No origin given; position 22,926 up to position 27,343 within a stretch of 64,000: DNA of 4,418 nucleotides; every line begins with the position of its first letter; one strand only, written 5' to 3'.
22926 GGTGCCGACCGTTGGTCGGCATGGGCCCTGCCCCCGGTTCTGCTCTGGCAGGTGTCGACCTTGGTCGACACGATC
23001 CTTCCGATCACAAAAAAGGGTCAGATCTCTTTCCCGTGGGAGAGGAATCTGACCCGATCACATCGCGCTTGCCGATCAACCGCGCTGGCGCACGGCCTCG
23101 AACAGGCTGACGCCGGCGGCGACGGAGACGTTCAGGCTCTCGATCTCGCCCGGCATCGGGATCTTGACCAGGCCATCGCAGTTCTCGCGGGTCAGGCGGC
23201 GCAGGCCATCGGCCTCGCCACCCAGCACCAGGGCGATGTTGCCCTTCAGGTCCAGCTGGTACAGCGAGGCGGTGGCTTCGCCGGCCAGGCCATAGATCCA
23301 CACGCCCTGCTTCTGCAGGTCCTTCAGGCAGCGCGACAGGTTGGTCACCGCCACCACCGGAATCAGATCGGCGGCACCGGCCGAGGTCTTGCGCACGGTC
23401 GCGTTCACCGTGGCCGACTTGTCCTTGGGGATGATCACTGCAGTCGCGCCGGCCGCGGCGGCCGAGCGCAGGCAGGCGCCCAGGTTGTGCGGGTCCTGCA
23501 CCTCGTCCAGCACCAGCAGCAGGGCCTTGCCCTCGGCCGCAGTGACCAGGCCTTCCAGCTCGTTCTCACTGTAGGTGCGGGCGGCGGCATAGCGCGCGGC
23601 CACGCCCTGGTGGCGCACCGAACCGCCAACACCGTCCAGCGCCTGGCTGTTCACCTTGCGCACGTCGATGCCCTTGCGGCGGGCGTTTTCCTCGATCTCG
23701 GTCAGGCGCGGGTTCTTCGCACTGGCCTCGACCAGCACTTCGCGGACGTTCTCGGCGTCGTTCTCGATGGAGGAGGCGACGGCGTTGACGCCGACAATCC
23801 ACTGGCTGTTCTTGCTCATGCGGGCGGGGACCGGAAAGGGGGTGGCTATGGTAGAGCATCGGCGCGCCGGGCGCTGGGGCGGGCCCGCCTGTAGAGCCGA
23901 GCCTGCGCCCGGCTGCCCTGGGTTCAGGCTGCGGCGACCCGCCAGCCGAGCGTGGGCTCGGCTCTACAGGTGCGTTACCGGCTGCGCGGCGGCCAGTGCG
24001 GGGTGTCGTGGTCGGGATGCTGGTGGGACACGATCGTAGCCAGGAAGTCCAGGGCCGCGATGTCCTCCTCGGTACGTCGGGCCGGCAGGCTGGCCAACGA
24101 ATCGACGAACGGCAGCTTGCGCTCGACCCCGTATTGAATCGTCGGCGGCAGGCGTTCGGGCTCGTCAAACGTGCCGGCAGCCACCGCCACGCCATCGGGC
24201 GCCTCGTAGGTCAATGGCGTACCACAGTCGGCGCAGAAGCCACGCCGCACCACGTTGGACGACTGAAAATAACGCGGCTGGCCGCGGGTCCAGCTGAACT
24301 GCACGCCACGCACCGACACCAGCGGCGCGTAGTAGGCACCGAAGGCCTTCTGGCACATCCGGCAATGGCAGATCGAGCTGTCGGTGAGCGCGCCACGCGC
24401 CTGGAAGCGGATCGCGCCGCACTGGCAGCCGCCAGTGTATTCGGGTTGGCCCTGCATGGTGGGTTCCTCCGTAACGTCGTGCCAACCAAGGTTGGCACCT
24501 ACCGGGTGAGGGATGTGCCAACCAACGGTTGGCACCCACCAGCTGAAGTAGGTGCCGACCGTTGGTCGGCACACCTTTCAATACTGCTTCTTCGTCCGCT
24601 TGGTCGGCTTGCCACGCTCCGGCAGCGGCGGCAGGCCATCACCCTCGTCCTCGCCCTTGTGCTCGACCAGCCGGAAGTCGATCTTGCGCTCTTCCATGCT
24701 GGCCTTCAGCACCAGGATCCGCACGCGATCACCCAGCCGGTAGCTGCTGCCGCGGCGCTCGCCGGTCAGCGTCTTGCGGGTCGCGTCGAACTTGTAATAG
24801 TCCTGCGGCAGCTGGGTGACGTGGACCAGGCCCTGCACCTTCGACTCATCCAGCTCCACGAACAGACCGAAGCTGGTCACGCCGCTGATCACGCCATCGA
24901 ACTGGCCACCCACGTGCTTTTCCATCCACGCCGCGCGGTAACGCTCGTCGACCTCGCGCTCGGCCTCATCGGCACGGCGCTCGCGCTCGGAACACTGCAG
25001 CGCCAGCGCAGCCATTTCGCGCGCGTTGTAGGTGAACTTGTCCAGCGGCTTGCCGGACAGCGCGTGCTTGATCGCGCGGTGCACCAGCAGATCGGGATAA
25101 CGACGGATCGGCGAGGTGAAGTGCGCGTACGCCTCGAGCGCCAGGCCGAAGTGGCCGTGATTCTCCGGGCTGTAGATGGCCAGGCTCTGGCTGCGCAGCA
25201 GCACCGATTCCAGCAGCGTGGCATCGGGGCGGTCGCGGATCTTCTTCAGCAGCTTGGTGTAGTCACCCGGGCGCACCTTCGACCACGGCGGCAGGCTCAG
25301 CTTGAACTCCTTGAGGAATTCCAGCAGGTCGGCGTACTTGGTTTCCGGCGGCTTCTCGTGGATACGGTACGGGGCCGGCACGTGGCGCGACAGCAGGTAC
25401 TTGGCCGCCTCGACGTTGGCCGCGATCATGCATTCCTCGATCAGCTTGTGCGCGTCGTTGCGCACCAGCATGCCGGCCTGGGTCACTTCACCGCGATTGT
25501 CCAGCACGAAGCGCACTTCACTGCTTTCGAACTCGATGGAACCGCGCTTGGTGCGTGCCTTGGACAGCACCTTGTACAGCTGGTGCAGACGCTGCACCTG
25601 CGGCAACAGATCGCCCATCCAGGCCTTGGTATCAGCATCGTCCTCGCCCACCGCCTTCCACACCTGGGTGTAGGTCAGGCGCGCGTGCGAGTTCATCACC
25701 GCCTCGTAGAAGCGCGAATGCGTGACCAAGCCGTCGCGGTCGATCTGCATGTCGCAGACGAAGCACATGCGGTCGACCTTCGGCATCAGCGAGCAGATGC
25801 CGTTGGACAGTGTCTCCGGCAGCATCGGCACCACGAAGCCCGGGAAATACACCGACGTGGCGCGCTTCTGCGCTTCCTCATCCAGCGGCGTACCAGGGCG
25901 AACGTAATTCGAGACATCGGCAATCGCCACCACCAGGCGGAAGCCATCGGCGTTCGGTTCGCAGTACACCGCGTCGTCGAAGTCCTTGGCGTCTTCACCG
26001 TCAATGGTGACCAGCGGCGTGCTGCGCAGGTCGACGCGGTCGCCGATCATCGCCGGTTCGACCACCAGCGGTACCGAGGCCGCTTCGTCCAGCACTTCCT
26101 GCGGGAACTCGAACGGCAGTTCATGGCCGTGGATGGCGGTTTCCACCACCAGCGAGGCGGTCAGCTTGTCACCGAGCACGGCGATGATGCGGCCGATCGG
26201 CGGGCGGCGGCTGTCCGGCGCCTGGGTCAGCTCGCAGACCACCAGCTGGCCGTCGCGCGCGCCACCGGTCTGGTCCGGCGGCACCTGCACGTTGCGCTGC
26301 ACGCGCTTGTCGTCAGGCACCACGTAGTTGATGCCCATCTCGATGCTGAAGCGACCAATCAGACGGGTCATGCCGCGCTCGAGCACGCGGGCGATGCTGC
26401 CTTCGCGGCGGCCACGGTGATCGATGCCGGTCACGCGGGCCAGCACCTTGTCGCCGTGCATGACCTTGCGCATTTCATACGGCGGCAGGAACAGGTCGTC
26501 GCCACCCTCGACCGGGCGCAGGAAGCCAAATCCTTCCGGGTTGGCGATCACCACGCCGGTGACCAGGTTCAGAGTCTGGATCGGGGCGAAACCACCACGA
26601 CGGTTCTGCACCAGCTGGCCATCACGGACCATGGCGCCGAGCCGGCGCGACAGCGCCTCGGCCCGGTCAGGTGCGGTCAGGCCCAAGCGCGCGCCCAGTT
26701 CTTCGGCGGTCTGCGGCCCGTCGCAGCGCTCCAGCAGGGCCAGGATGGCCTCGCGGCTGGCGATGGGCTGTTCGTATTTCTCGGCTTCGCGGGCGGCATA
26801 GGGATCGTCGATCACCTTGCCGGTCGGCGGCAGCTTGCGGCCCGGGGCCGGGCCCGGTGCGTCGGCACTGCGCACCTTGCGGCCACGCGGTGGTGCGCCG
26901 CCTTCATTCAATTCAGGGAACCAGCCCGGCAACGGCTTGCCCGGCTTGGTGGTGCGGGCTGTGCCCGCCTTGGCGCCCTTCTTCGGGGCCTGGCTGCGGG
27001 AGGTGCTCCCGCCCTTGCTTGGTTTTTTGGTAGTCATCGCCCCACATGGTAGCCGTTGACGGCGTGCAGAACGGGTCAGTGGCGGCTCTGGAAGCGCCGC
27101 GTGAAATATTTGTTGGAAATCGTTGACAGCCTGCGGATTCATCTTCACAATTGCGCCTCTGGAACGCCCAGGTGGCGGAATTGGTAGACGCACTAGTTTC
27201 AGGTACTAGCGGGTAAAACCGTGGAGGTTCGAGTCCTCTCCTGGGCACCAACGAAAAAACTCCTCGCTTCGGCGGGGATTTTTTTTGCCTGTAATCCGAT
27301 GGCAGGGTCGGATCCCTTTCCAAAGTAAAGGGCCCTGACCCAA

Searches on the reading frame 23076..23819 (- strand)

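Call 22: search_protein_families(library=pfam, proteins=[window:23076-23819:-], max_evalue=0.00001)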
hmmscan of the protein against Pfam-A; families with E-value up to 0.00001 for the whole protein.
window:23076-23819:- (247 aa): 2 families
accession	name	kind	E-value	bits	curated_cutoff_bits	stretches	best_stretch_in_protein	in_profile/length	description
PF00588.24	SpoU_methylase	-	7.5e-44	149.7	29.7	1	100-239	2-141/142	SpoU rRNA Methylase family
PF08032.17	SpoU_sub_bind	-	4.3e-15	56.2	22.8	1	7-81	1-74/76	RNA 2'-O ribose methyltransferase substrate binding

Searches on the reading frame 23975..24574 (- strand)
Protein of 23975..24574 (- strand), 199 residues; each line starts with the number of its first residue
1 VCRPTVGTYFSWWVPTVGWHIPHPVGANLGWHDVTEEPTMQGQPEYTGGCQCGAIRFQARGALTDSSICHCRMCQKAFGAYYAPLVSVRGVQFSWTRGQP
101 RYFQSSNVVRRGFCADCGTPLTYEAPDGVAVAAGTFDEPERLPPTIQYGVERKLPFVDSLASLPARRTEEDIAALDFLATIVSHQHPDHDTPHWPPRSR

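Call 22: search_protein_families(library=pfam, proteins=[window:23975-24574:-], max_evalue=0.00001)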
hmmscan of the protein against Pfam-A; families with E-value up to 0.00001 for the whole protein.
window:23975-24574:- (199 aa): 1 family
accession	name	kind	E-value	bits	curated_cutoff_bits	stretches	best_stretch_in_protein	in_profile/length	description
PF04828.22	GFA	-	6.1e-24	84.7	24.3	1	46-147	2-110/115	Glutathione-dependent formaldehyde-activating enzyme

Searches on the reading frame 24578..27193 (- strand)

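Call 22: search_protein_families(library=pfam, proteins=[window:24578-27193:-], max_evalue=0.00001)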
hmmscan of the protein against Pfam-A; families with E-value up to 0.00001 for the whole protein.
window:24578-27193:- (871 aa): 4 families
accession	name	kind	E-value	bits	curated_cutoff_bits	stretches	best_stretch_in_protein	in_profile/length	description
PF00773.25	RNB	-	7.2e-109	364.4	29.3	1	386-713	1-325/326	RNB domain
PF17876.7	CSD2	-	7.9e-28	96.8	26.2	1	290-364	1-74/74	Cold shock domain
PF08206.17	OB_RNB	-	2.9e-23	81.7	24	1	213-270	1-58/58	Ribonuclease B OB domain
PF00575.29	S1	-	3.6e-11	43.7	22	1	761-840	4-71/74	S1 RNA binding domain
